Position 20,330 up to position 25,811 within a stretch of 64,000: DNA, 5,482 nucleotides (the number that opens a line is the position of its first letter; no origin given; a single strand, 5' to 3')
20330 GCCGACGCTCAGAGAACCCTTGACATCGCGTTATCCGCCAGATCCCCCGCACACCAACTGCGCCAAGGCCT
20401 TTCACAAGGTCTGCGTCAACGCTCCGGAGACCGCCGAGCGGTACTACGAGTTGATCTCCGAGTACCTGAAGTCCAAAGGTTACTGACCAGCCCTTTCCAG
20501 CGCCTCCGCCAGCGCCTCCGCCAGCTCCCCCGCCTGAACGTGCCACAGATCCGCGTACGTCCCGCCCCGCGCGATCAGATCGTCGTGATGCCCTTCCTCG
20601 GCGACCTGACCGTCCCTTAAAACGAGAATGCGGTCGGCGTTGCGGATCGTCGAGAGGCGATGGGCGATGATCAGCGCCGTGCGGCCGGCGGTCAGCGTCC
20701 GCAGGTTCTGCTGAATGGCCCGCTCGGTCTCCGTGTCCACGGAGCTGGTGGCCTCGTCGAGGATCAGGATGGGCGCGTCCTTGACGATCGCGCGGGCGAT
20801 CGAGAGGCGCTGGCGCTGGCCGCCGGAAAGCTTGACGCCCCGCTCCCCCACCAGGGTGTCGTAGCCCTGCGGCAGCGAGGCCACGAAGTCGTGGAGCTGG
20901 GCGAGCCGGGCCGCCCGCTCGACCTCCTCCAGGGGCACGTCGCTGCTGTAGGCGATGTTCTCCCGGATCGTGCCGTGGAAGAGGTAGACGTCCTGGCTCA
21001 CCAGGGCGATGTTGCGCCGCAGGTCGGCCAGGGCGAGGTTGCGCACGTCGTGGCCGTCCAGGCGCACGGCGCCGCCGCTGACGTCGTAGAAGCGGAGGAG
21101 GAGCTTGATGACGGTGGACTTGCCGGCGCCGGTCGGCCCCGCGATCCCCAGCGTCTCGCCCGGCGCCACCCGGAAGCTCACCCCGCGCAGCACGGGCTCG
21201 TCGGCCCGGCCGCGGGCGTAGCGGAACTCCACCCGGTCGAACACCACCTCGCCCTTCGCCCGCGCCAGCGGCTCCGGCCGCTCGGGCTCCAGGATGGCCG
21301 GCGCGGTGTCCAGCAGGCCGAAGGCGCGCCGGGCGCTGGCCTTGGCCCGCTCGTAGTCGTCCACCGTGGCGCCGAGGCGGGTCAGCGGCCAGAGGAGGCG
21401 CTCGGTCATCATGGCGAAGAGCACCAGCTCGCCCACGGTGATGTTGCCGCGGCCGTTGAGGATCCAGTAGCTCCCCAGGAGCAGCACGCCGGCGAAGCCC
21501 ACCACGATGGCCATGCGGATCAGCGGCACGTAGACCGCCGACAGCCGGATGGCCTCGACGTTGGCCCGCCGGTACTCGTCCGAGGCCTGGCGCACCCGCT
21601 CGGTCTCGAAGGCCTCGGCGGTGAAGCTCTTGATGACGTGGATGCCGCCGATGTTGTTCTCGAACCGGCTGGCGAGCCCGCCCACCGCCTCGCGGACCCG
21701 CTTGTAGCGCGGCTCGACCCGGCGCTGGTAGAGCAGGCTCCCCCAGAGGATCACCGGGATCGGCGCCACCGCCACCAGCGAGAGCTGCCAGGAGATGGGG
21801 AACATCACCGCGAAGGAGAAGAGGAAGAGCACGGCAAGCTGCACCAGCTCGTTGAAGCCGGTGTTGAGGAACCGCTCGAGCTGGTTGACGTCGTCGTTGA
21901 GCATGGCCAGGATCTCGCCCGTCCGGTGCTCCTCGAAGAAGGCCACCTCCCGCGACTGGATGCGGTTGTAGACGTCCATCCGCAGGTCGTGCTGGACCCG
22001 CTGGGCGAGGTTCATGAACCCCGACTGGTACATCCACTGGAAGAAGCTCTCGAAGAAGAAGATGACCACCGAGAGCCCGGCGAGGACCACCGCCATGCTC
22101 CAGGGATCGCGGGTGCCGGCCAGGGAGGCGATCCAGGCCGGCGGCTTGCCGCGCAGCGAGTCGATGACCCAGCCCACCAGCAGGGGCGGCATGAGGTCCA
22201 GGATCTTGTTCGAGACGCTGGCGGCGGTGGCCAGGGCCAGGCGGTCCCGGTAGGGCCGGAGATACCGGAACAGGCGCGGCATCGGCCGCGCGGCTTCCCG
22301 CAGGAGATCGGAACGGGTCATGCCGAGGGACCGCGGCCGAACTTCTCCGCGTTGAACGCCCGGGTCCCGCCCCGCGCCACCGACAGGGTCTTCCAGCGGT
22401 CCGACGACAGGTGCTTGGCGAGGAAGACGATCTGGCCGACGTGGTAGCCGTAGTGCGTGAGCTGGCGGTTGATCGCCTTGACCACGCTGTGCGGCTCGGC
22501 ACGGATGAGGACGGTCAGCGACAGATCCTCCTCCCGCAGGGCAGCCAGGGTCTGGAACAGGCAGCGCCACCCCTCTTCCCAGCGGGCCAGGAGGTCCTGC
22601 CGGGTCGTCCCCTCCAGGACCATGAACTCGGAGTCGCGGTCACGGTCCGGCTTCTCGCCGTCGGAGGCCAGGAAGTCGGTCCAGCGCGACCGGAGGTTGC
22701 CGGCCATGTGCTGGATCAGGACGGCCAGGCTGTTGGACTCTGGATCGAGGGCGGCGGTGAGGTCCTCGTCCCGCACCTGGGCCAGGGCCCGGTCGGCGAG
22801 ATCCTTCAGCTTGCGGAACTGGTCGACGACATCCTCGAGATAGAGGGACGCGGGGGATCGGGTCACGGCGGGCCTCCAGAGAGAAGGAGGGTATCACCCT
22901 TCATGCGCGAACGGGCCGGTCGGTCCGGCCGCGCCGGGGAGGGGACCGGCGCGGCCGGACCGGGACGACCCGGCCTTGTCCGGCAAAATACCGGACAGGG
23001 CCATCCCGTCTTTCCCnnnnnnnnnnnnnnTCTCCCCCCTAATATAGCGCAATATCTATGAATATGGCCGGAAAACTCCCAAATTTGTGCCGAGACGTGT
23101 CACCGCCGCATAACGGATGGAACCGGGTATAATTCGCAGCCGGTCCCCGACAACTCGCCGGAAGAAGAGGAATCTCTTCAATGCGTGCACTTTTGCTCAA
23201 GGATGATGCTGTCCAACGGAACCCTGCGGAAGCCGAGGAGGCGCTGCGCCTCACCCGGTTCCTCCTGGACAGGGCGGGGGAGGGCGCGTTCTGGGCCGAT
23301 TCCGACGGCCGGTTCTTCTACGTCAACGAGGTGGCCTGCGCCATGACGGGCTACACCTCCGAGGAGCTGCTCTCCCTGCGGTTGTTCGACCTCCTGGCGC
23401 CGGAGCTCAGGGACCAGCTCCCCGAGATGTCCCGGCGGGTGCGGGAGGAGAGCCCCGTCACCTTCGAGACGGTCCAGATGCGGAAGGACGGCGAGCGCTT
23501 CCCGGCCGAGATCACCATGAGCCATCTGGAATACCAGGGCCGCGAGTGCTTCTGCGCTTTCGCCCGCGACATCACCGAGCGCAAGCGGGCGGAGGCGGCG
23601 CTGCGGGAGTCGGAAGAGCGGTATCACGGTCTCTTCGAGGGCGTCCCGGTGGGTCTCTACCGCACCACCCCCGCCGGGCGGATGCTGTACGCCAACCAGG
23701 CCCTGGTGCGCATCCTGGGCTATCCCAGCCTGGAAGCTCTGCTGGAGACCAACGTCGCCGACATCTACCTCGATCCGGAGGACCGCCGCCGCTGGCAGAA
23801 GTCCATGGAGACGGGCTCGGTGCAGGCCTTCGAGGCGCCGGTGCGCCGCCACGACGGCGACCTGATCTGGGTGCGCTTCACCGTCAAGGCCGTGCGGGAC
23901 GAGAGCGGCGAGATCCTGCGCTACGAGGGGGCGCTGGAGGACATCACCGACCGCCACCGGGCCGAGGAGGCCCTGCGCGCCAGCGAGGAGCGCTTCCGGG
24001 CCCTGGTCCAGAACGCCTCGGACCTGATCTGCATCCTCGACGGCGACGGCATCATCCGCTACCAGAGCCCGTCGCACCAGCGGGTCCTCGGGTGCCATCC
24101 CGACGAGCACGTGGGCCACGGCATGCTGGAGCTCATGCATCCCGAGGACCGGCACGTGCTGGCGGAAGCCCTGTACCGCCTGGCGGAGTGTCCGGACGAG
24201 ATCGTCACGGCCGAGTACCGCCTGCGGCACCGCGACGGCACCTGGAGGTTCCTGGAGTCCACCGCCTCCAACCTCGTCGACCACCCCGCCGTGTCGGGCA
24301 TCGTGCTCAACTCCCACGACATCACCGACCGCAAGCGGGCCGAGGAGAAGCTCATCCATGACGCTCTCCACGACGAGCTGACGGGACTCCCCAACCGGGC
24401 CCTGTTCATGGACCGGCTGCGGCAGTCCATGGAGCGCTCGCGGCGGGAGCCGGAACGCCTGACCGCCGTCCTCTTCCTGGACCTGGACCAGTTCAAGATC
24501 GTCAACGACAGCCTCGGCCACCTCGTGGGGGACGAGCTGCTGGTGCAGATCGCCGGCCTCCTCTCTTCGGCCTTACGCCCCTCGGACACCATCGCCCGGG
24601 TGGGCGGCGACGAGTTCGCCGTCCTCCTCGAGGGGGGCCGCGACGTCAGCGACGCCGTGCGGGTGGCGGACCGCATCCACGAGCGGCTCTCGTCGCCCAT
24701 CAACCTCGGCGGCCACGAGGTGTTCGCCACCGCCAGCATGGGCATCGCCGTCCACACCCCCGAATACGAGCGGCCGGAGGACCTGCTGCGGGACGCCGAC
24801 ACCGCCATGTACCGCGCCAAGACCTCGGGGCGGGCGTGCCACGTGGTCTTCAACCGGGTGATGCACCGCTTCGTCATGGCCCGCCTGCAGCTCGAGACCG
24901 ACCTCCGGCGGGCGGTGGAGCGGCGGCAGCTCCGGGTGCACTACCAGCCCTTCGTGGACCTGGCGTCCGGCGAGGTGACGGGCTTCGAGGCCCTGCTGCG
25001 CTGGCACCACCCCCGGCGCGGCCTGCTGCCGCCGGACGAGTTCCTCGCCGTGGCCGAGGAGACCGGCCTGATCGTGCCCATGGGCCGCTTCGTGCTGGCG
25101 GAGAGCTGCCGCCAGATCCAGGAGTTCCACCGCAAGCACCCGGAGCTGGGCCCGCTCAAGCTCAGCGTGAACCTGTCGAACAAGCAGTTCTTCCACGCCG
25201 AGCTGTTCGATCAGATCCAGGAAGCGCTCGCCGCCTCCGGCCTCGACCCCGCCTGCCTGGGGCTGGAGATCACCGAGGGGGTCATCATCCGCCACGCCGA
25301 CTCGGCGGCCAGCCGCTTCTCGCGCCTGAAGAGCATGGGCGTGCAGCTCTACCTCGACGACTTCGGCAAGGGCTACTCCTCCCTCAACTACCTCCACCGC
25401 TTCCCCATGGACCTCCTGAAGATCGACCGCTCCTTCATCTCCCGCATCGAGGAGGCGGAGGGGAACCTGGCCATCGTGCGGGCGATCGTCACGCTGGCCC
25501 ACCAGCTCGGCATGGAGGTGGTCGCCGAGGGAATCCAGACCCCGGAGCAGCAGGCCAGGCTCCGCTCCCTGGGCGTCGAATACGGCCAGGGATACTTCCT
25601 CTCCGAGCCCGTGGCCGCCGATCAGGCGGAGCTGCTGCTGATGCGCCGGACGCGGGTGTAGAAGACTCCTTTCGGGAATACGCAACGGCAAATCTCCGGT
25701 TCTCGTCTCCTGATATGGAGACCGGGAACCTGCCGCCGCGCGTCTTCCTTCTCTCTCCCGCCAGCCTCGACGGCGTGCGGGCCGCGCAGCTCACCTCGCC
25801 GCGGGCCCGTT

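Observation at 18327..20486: Septu-like two-gene defense module (ABC-type ATPase + HNH nuclease) in a lower-GC island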

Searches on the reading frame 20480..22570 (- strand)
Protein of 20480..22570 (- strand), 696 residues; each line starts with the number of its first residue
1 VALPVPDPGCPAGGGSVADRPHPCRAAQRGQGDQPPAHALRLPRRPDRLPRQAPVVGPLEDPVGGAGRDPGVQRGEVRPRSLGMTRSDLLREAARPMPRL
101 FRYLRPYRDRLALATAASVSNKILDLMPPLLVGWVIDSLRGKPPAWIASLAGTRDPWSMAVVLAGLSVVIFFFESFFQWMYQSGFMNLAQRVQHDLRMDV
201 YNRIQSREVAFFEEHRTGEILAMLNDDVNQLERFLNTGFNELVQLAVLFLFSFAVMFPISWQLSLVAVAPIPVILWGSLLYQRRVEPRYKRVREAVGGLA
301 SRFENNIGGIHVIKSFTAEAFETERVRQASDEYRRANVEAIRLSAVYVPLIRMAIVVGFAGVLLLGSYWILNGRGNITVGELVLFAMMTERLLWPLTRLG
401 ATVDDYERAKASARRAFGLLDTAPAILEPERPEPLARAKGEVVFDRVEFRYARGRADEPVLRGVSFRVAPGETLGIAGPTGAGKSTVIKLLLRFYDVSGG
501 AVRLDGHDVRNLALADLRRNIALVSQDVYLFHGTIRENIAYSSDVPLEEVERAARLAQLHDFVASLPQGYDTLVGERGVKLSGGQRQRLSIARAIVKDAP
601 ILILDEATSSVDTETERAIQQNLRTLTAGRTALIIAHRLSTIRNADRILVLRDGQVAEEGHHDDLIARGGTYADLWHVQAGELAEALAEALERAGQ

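Call 23: search_protein_families(library=pfam, proteins=[window:20480-22570:-], max_evalue=0.00001)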
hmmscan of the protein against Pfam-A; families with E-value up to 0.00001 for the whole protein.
window:20480-22570:- (696 aa): 3 families
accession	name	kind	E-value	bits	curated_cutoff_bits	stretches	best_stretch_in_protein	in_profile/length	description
PF00664.28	ABC_membrane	-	3.2e-47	161.9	28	1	112-396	2-274/274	ABC transporter transmembrane region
PF00005.33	ABC_tran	-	2.4e-32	112.8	25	1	461-609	1-137/137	ABC transporter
PF02463.25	SMC_N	-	1.3e-06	28.5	40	0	501-651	110-211/220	RecF/RecN/SMC N terminal domain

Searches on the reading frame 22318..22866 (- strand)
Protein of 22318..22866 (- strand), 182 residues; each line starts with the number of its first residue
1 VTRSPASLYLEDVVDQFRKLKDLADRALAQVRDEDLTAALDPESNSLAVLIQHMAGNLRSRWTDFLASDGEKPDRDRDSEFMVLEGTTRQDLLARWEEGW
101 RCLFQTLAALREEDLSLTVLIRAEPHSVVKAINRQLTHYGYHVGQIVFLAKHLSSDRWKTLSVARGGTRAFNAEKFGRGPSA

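Call 23: search_protein_families(library=pfam, proteins=[window:22318-22866:-], max_evalue=0.00001)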
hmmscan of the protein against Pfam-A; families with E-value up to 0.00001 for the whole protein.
window:22318-22866:- (182 aa): 3 families
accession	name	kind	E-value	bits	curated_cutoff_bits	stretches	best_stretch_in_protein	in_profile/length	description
PF07609.16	DUF1572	-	2e-67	226.5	23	1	6-166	3-162/163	Protein of unknown function (DUF1572)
PF12867.12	DinB_2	-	4.3e-10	40.6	24.8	1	16-146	1-128/128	DinB superfamily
PF04978.18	MST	-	1.7e-09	38.7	27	1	23-146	12-140/149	Mycothiol-S-transferase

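Call 24: find_related_loci(query=window:22318-22866:-, collection=genome_contigs, flank=10000)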
Query window:22318-22866:- (182 aa) in genome_contigs; peptide patterns used: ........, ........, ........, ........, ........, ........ (x = any residue, [..] = any of these).
337 stretches matched a pattern; 246 encode a relative of the query (tblastn E <= 1e-3); the best 80 are kept; 80 distinct loci.
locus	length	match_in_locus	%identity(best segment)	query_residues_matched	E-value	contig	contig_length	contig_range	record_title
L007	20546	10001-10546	91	1-182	8e-112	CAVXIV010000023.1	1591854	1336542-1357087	MAG: uncultured Acidobacteriota bacterium isolate MFD03066.bin.2.238 genome assembly, contig: contig_8717, whole genome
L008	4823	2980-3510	86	4-180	5e-100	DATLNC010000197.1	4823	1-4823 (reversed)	MAG TPA_asm: Thermoanaerobaculia bacterium isolate SMAG_U13790 k141_1747199, whole genome shotgun sequence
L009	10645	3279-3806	83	4-179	1e-98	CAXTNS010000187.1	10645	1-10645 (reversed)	MAG TPA_asm: uncultured Thermoanaerobaculia bacterium isolate public_SRR14722161_metawrap_bin.3 genome assembly, contig:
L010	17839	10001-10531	82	4-180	3e-98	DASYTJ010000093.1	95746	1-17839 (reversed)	MAG TPA_asm: Thermoanaerobaculia bacterium isolate SMAG_U4564 k141_1610311, whole genome shotgun sequence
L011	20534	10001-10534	83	4-181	3e-98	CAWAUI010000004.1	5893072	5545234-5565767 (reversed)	MAG: Thermoanaerobaculaceae bacterium isolate MFD09730.bin.2.32 genome assembly, contig: contig_588, whole genome shotgu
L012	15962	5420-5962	82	1-181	1e-97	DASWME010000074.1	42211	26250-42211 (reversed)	MAG TPA_asm: Thermoanaerobaculia bacterium isolate SMAG_U3379 k141_235957, whole genome shotgun sequence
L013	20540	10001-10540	81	1-181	5e-97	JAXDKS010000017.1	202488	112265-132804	MAG: Acidobacteriota bacterium isolate BP_60 scaffold_2198752, whole genome shotgun sequence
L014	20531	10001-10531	82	3-179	3e-96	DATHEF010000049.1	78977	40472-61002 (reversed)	MAG TPA_asm: Thermoanaerobaculia bacterium isolate SMAG_U12414 k141_805397, whole genome shotgun sequence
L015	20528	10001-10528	84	4-179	1e-96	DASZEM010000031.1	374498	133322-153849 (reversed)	MAG TPA_asm: Thermoanaerobaculia bacterium isolate SMAG_U6494 k141_35673, whole genome shotgun sequence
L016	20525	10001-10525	82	1-176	7e-96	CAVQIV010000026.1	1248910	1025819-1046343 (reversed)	MAG: Thermoanaerobaculaceae bacterium isolate MFD10043.bin.2.76 genome assembly, contig: contig_9218, whole genome shotg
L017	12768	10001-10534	80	4-181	4e-96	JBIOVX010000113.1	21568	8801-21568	MAG: Thermoanaerobaculia bacterium isolate MAG097 k127_2648875, whole genome shotgun sequence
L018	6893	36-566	81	2-178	1e-95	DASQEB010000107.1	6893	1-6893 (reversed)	MAG TPA_asm: Thermoanaerobaculia bacterium isolate SMAG_U11742 k141_642722, whole genome shotgun sequence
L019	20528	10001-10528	82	4-179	6e-95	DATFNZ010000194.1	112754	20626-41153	MAG TPA_asm: Thermoanaerobaculia bacterium isolate SMAG_U9264 k141_991953, whole genome shotgun sequence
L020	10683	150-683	79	4-181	6e-95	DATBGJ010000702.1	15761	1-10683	MAG TPA_asm: Thermoanaerobaculia bacterium isolate SMAG_U3834 k141_5529661, whole genome shotgun sequence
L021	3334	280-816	79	1-180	1e-95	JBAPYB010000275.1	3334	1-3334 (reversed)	MAG: Thermoanaerobaculia bacterium isolate MFD00413_ilm_asm_bin5 k127_47908, whole genome shotgun sequence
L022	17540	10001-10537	79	1-179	9e-95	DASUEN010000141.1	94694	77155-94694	MAG TPA_asm: Thermoanaerobaculia bacterium isolate SMAG_U1354 k141_1087106, whole genome shotgun sequence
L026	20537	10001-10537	77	4-182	1e-93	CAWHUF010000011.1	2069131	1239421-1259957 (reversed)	MAG: uncultured Acidobacteriota bacterium isolate MFD03066.bin.1.255 genome assembly, contig: contig_4016, whole genome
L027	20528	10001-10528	80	1-177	1e-93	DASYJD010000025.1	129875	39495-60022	MAG TPA_asm: Thermoanaerobaculia bacterium isolate SMAG_U4286 k141_1289862, whole genome shotgun sequence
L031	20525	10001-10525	80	4-178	3e-92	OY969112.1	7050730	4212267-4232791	MAG: uncultured Acidobacteriota bacterium isolate MFD04212.bin.1.16 genome assembly, chromosome: 1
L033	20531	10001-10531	79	3-179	1e-91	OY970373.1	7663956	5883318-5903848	MAG: uncultured Acidobacteriota bacterium isolate MFD09368.bin.c.1 genome assembly, chromosome: 1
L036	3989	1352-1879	77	3-178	7e-88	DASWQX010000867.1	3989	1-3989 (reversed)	MAG TPA_asm: Thermoanaerobaculia bacterium isolate SMAG_U3506 k141_1835678, whole genome shotgun sequence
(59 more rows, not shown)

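Call 29: search_protein_families(library=pfam, proteins=[L031:12578-14266:-, L031:14532-15788:+, L015:12323-13936:+, L009:7595-8038:+, L009:8016-8342:+, L026:13877-14968:+, L010:10407-12125:+, L016:10509-12902:-, L016:13215-15434:+], max_evalue=0.001)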
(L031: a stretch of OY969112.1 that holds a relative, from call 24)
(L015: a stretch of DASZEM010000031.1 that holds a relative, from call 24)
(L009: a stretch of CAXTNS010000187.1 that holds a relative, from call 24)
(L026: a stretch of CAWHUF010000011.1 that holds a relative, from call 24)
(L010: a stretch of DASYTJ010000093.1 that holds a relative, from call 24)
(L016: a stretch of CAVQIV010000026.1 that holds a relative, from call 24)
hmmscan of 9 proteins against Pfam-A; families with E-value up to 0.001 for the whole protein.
L031:12578-14266:- (562 aa): 3 families
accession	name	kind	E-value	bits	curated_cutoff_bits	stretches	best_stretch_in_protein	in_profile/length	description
PF00383.29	dCMP_cyt_deam_1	-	1.1e-19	70.6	25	1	253-429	2-101/102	Cytidine and deoxycytidylate deaminase zinc-binding region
PF14437.12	MafB19-deam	-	1.8e-10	41.3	27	1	381-435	50-106/142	MafB19-like deaminase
PF14439.12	Bd3614-deam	-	0.00091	19.6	38.5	0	381-438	34-98/113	Bd3614-like deaminase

L031:14532-15788:+ (418 aa): 1 family
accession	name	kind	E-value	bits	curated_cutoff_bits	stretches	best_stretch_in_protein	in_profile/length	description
PF07592.17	DDE_Tnp_ISAZ013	-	3.7e-148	493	26.9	1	100-407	1-308/308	Rhodopirellula transposase DDE domain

L015:12323-13936:+ (537 aa): 2 families
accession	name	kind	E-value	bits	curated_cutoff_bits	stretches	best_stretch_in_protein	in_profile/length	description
PF07969.17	Amidohydro_3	-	1.8e-27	97.4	29.7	1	74-513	1-472/472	Amidohydrolase family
PF01979.26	Amidohydro_1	-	1.4e-16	61.1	25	1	82-488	1-323/345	Amidohydrolase family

L009:7595-8038:+ (147 aa): 1 family
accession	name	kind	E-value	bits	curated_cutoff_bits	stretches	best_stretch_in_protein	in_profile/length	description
PF04014.23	MazE_antitoxin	-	0.00026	21.3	24.7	1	11-45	9-44/48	Antidote-toxin recognition MazE, bacterial antitoxin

L009:8016-8342:+ (108 aa): 0 families

L026:13877-14968:+ (363 aa): 2 families
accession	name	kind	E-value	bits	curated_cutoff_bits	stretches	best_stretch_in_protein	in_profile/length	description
PF13424.12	TPR_12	-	1.6e-08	35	30.1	0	285-351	2-70/77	Tetratricopeptide repeat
PF07719.23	TPR_2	-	0.00063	20.1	27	0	166-192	1-27/34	Tetratricopeptide repeat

L010:10407-12125:+ (572 aa): 2 families
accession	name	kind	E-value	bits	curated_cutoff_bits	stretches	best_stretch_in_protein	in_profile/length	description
PF07969.17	Amidohydro_3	-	3.9e-30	106.2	29.7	1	115-553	1-471/472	Amidohydrolase family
PF01979.26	Amidohydro_1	-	5.7e-16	59.1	25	2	477-537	273-337/345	Amidohydrolase family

L016:10509-12902:- (797 aa): 3 families
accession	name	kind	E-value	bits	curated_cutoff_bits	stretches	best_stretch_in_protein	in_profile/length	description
PF09364.15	XFP_N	-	3.6e-178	592.4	23.7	1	10-369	3-363/364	XFP N-terminal domain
PF09363.15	XFP_C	-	1.2e-99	332.3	23.4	1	586-790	1-202/202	XFP C-terminal domain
PF03894.20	XFP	-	7.1e-89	296.7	22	1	399-575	2-177/177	D-xylulose 5-phosphate/D-fructose 6-phosphate phosphoketolase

L016:13215-15434:+ (739 aa): 2 families
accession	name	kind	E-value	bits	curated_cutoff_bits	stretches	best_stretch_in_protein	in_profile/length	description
PF01039.27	Carboxyl_trans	-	8.6e-202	671.6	22.3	1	250-737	1-493/493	Carboxyl transferase domain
PF03255.19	ACCA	-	1.2e-12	48.1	23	1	555-672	126-238/310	Acetyl co-enzyme A carboxylase carboxyltransferase-like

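Call 30: search_protein_families(library=padloc, proteins=[L031:12578-14266:-, L031:14532-15788:+, L015:12323-13936:+, L009:7595-8038:+, L009:8016-8342:+, L026:13877-14968:+, L016:10509-12902:-, L016:13215-15434:+], max_evalue=0.00001)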
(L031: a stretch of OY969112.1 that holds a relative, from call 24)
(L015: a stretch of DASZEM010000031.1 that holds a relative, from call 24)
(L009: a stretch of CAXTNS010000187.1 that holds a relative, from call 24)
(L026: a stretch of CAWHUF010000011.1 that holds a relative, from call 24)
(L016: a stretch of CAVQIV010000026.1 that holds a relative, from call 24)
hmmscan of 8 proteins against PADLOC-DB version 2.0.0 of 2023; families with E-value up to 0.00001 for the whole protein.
L031:12578-14266:- (562 aa): 1 family
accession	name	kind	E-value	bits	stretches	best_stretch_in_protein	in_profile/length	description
PDLC02373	dCTPase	-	5.1e-143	476.2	1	9-529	151-559/630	-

L031:14532-15788:+ (418 aa): 0 families

L015:12323-13936:+ (537 aa): 0 families

L009:7595-8038:+ (147 aa): 0 families

L009:8016-8342:+ (108 aa): 0 families

L026:13877-14968:+ (363 aa): 0 families

L016:10509-12902:- (797 aa): 0 families

L016:13215-15434:+ (739 aa): 0 families

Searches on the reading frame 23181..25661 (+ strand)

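Call 23: search_protein_families(library=pfam, proteins=[window:23181-25661:+], max_evalue=0.00001)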
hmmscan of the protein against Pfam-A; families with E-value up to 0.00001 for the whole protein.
window:23181-25661:+ (826 aa): 7 families
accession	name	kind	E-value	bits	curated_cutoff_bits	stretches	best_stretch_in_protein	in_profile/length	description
PF00563.25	EAL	-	2.2e-79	266.6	31.3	1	574-810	3-236/236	EAL domain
PF00990.26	GGDEF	-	1.7e-48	164.8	23.8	1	395-551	1-159/161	Diguanylate cyclase, GGDEF domain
PF13426.13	PAS_9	-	6.5e-41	139.2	27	3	37-133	5-103/103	PAS domain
PF00989.32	PAS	-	3.3e-38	130.6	22.6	3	26-131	4-113/113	PAS fold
PF08448.16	PAS_4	-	2.1e-36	124.9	23.1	3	278-386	3-110/110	PAS fold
PF08447.18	PAS_3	-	1.2e-30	106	25.6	2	294-365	3-75/89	PAS fold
PF13188.13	PAS_8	-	1.7e-22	78.9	21.8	1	146-205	1-60/65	PAS domain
